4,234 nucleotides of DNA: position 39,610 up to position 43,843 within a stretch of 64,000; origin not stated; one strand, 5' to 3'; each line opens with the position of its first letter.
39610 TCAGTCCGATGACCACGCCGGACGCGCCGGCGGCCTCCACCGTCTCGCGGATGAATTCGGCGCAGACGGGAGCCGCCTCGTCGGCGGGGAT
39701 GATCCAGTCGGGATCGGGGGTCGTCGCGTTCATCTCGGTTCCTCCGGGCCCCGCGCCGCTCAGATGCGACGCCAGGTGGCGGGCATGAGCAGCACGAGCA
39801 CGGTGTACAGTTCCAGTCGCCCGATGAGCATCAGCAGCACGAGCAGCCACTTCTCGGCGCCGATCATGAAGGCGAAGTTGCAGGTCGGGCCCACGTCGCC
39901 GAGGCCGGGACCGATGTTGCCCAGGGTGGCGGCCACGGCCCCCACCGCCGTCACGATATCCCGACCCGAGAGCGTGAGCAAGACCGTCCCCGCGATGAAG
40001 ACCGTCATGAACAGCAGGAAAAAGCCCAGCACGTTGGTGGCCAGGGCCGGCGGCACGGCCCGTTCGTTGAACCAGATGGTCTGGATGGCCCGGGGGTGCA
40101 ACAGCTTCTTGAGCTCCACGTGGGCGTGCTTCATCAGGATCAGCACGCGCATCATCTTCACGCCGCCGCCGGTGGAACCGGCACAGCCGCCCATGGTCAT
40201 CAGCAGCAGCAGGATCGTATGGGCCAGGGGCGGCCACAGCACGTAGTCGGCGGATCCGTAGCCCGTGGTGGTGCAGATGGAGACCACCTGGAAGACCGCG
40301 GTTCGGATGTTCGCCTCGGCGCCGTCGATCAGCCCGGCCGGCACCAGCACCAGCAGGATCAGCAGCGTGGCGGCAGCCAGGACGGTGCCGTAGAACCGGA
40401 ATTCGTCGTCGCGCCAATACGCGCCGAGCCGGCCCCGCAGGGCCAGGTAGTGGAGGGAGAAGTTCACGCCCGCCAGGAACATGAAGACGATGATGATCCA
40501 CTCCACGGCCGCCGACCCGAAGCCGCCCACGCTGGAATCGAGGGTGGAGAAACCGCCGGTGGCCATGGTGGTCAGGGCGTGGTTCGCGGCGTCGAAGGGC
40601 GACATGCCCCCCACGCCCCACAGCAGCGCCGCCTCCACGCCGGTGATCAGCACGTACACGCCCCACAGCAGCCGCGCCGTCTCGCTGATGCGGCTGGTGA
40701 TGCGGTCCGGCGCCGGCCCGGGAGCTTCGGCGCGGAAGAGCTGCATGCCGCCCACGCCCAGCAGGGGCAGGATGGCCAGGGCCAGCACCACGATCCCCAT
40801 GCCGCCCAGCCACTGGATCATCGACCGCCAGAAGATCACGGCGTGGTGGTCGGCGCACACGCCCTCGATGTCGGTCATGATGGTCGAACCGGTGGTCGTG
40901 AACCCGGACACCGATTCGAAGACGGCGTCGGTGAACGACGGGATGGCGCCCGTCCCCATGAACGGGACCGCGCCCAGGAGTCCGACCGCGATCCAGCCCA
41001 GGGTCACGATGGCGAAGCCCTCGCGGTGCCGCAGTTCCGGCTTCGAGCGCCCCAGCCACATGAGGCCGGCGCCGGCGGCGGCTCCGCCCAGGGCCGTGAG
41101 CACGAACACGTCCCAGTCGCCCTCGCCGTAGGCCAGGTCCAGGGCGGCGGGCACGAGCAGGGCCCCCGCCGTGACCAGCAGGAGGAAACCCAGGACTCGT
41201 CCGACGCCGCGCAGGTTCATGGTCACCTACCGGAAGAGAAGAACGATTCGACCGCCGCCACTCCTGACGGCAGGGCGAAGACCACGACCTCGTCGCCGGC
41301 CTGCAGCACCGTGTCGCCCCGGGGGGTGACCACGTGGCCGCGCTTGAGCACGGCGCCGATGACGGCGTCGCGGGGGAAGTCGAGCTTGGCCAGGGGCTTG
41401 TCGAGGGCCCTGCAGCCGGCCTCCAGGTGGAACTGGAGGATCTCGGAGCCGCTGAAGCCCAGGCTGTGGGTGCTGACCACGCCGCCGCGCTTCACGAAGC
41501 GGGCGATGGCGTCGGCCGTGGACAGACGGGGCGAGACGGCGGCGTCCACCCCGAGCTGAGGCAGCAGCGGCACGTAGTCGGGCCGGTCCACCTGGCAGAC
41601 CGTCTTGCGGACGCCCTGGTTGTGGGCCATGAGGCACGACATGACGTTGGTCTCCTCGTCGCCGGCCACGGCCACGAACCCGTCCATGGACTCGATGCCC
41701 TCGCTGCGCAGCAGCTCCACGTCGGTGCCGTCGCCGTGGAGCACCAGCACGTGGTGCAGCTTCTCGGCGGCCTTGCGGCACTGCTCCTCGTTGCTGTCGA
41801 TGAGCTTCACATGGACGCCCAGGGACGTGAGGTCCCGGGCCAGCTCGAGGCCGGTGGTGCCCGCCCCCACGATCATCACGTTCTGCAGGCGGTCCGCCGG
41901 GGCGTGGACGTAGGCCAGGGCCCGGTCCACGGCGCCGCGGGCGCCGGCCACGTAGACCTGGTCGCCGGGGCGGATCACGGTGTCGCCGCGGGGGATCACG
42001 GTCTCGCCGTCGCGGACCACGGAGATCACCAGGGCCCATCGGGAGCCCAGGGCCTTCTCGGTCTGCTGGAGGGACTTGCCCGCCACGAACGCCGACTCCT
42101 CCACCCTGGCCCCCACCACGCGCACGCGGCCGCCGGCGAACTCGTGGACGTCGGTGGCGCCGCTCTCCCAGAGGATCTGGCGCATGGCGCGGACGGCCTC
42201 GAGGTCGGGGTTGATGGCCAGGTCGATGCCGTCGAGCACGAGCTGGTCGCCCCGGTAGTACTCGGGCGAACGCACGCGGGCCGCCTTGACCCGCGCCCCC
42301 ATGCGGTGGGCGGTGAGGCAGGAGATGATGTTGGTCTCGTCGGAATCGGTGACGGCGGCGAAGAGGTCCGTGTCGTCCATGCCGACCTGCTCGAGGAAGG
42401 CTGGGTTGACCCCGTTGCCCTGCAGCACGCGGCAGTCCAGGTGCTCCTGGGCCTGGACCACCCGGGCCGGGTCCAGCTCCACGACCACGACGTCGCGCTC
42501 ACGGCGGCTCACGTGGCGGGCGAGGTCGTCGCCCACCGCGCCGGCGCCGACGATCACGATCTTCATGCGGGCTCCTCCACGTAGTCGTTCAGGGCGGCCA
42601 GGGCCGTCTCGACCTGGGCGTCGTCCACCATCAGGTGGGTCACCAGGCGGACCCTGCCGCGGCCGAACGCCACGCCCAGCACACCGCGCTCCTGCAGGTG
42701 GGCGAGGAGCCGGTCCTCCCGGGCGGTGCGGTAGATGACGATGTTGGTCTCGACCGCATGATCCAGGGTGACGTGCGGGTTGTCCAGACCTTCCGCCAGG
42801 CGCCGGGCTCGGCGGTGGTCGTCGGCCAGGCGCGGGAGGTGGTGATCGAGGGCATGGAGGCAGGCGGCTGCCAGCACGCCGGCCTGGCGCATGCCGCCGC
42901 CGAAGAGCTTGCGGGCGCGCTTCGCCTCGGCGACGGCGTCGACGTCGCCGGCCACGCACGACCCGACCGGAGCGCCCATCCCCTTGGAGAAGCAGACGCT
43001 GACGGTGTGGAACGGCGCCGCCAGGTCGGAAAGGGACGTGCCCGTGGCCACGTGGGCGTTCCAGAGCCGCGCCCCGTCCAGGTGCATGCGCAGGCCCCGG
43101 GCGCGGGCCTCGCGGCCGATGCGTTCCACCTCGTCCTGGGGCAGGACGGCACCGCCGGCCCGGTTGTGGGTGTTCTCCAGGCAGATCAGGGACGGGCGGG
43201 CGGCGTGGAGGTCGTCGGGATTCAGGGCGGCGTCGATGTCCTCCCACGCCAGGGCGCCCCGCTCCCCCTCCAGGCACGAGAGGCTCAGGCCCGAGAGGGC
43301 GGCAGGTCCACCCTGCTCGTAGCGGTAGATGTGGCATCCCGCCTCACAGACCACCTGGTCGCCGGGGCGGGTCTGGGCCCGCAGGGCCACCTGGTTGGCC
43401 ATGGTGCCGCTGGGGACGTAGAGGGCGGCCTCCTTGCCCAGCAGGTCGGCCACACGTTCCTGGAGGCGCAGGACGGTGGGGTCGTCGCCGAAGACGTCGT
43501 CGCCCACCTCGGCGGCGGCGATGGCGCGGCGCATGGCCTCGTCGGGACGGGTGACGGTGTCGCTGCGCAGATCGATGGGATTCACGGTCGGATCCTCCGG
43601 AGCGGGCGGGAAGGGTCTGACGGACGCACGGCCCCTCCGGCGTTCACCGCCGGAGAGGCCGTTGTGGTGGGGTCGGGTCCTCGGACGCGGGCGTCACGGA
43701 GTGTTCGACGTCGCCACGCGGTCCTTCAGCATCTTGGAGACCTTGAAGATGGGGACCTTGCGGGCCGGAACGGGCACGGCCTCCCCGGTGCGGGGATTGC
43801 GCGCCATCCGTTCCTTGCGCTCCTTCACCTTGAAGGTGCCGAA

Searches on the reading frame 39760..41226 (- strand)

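Call 23: search_protein_families(library=ncbifam, proteins=[window:39760-41226:-], max_evalue=0.00001)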
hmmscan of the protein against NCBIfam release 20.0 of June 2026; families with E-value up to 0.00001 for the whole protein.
window:39760-41226:- (488 aa): 2 families
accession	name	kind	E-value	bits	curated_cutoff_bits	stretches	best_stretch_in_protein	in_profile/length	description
NF008020.0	PRK10750.1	equivalog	1.3e-123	413.7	866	1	3-486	1-482/483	Trk system potassium transporter TrkH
TIGR00933.1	2a38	subfamily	8.1e-91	305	331.15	1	84-470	1-391/391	TrkH family potassium uptake protein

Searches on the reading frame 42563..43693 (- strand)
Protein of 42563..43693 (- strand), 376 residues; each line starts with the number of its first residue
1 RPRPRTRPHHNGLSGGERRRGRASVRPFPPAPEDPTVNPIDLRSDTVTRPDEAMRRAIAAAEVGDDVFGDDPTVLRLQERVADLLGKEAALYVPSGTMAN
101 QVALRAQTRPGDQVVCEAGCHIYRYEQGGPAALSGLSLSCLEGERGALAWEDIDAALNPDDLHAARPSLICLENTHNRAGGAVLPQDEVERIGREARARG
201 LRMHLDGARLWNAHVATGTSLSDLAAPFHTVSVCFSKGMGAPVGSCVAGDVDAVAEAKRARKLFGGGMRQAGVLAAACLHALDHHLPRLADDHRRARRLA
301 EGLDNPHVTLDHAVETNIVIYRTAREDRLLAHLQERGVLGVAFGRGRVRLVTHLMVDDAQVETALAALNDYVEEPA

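Call 68: search_protein_families(library=pfam, proteins=[window:42563-43693:-], max_evalue=0.1)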
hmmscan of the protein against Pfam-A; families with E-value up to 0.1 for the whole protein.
window:42563-43693:- (376 aa): 5 families
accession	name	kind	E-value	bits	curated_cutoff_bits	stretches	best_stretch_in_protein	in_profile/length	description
PF01212.27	Beta_elim_lyase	-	6.7e-98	328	27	1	41-323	1-285/288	Beta-eliminating lyase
PF00155.27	Aminotran_1_2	-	3.8e-10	39.9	19.7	1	50-368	19-361/361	Aminotransferase class I and II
PF00202.27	Aminotran_3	-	0.00013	21.3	30.5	0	326-370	357-401/403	Aminotransferase class-III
PF01053.26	Cys_Met_Meta_PP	-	0.00051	19.1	27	1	71-119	51-99/381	Cys/Met metabolism PLP-dependent enzyme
PF01041.23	DegT_DnrJ_EryC1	-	0.0018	18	19.8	1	71-116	23-69/360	DegT/DnrJ/EryC1/StrS aminotransferase family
